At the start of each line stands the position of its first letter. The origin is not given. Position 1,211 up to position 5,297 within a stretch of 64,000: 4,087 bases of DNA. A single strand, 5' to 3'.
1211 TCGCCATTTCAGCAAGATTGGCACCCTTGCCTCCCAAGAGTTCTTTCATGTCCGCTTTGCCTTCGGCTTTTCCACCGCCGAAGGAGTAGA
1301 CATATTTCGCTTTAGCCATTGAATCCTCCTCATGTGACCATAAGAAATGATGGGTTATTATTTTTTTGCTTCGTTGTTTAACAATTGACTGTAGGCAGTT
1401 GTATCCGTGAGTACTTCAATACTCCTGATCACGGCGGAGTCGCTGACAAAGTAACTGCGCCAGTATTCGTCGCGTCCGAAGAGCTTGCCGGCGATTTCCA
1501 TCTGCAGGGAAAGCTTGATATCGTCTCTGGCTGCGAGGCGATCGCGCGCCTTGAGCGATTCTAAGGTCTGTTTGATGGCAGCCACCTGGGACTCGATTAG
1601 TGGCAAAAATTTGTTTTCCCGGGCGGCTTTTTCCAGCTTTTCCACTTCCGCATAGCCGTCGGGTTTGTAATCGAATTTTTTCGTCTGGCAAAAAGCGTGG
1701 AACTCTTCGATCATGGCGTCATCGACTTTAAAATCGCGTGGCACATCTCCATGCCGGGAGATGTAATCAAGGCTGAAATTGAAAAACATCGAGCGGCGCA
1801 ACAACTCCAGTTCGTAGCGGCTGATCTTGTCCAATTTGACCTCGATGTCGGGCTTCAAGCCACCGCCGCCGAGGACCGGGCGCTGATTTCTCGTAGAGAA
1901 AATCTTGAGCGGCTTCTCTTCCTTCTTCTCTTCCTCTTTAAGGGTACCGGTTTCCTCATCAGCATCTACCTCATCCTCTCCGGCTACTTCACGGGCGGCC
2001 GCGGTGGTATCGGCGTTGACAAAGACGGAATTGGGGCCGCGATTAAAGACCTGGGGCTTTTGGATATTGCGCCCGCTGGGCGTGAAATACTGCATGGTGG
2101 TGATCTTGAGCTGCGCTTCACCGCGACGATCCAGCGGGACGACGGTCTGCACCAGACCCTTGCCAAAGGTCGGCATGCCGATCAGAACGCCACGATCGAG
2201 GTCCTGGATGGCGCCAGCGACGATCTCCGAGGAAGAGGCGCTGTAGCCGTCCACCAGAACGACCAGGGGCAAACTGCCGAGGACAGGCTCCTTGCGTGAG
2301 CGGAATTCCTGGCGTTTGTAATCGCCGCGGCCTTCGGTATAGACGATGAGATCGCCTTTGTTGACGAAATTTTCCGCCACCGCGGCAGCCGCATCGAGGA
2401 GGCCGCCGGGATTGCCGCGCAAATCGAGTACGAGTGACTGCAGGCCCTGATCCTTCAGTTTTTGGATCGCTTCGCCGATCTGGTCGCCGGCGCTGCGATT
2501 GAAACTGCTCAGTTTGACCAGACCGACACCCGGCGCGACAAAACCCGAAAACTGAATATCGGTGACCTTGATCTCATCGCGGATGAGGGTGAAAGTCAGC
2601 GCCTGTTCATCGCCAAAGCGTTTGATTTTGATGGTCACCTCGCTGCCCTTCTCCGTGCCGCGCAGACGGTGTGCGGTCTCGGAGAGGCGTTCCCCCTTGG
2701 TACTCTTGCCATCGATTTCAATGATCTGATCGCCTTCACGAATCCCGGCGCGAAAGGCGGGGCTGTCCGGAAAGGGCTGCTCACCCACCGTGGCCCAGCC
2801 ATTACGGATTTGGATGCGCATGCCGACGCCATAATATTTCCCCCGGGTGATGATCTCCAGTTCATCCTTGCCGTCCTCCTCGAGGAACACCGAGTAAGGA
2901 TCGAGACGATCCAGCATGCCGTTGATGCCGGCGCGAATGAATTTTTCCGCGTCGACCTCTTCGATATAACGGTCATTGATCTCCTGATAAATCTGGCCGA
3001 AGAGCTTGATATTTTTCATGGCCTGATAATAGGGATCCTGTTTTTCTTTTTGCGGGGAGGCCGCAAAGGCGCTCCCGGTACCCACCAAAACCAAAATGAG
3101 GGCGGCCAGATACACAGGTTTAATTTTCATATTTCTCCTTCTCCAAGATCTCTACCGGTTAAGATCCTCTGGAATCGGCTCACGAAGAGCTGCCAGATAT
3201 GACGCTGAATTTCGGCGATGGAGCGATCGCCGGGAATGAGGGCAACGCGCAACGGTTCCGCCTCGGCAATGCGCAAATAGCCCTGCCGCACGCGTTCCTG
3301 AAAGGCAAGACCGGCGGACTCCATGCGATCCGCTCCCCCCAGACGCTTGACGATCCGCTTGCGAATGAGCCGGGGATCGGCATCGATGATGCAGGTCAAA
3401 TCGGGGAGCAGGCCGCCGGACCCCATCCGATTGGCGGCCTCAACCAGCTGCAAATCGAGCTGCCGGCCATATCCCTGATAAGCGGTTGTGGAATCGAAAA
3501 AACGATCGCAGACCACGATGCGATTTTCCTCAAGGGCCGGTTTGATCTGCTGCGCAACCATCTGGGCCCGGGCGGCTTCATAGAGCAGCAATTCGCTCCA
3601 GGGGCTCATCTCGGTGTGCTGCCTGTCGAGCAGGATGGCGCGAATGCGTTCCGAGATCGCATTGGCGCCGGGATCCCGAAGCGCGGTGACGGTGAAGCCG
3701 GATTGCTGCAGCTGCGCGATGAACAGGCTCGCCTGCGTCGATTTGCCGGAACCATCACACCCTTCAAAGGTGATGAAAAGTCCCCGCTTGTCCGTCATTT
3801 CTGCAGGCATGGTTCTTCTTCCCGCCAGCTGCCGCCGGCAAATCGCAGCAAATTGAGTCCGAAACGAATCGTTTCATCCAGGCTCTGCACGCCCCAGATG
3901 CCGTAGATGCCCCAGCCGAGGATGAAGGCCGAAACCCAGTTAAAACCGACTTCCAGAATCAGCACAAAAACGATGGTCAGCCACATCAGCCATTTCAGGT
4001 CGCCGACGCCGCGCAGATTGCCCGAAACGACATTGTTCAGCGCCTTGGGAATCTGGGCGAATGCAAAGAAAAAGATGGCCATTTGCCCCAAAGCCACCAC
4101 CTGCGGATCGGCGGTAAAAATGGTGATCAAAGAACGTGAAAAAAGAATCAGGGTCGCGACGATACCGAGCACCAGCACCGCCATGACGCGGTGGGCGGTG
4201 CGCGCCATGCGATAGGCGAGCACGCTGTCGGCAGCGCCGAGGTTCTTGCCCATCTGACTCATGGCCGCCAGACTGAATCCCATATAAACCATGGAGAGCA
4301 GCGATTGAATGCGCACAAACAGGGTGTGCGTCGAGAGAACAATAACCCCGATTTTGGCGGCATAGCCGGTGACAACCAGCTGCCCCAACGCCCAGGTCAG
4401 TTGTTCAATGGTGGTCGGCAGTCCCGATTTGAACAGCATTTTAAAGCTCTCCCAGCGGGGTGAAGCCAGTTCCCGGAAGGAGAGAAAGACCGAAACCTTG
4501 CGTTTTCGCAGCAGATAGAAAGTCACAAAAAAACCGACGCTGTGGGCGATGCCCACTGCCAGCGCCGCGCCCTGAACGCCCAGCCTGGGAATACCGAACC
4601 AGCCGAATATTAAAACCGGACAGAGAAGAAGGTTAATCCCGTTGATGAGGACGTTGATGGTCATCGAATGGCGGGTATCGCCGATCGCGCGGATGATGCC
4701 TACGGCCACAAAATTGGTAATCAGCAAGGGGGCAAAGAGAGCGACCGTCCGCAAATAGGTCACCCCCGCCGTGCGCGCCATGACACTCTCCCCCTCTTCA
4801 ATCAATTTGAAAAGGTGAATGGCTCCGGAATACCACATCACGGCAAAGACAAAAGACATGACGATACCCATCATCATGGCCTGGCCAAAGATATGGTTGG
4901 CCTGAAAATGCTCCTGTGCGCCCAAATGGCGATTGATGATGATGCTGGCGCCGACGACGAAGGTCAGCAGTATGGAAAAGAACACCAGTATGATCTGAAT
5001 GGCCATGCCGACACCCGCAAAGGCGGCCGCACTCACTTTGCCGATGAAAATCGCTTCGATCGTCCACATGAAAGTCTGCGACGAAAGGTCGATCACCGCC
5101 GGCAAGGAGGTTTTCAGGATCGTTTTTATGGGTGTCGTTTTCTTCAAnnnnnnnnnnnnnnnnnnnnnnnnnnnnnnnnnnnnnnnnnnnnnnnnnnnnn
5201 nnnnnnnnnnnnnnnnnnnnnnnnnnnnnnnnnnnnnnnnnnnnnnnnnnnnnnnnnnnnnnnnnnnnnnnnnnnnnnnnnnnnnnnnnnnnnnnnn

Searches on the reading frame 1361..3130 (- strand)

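Call 10: search_protein_families(library=pfam, proteins=[window:1361-3130:-], max_evalue=0.001)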
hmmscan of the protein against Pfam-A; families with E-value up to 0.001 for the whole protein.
window:1361-3130:- (590 aa): 5 families
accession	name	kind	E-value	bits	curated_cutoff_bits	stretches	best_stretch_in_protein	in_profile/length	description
PF03572.23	Peptidase_S41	-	2.5e-48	164.2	24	1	202-361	2-159/165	Peptidase family S41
PF22694.1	CtpB_N-like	-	8.6e-10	39.4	27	1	27-86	24-84/85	Activating protease CtpB N-terminal domain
PF17820.7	PDZ_6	-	3.4e-09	36.7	27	1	121-171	7-54/54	PDZ domain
PF13180.12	PDZ_2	-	4.5e-09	36.9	27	1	121-180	21-78/80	PDZ domain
PF00595.29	PDZ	-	1.6e-06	28.8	23.2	1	120-169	33-80/81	PDZ domain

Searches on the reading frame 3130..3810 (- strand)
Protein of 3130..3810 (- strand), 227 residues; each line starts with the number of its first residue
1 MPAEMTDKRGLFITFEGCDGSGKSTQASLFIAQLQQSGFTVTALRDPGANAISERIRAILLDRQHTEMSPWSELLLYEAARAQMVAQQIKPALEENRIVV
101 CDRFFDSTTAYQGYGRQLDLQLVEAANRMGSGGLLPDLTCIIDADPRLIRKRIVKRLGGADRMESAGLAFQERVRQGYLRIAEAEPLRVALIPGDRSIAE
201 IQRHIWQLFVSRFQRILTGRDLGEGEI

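Call 80: search_protein_families(library=pfam, proteins=[window:3130-3810:-], max_evalue=0.001)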
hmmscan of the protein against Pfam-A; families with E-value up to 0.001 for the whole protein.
window:3130-3810:- (227 aa): 3 families
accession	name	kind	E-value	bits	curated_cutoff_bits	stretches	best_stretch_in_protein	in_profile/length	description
PF02223.23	Thymidylate_kin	-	1.3e-41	142.7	27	1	15-205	1-185/185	Thymidylate kinase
PF13521.12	AAA_28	-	2.4e-07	31.5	27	1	13-116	2-94/164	AAA domain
PF13401.12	AAA_22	-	0.00029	21.6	27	1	9-89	4-84/130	AAA domain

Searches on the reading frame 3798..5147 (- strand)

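Call 10: search_protein_families(library=pfam, proteins=[window:3798-5147:-], max_evalue=0.001)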
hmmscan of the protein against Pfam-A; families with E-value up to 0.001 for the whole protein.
window:3798-5147:- (450 aa): 1 family
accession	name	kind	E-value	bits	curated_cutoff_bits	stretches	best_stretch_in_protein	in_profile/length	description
PF01554.23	MatE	-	6.6e-39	133.6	24.9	2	244-405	1-161/161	MatE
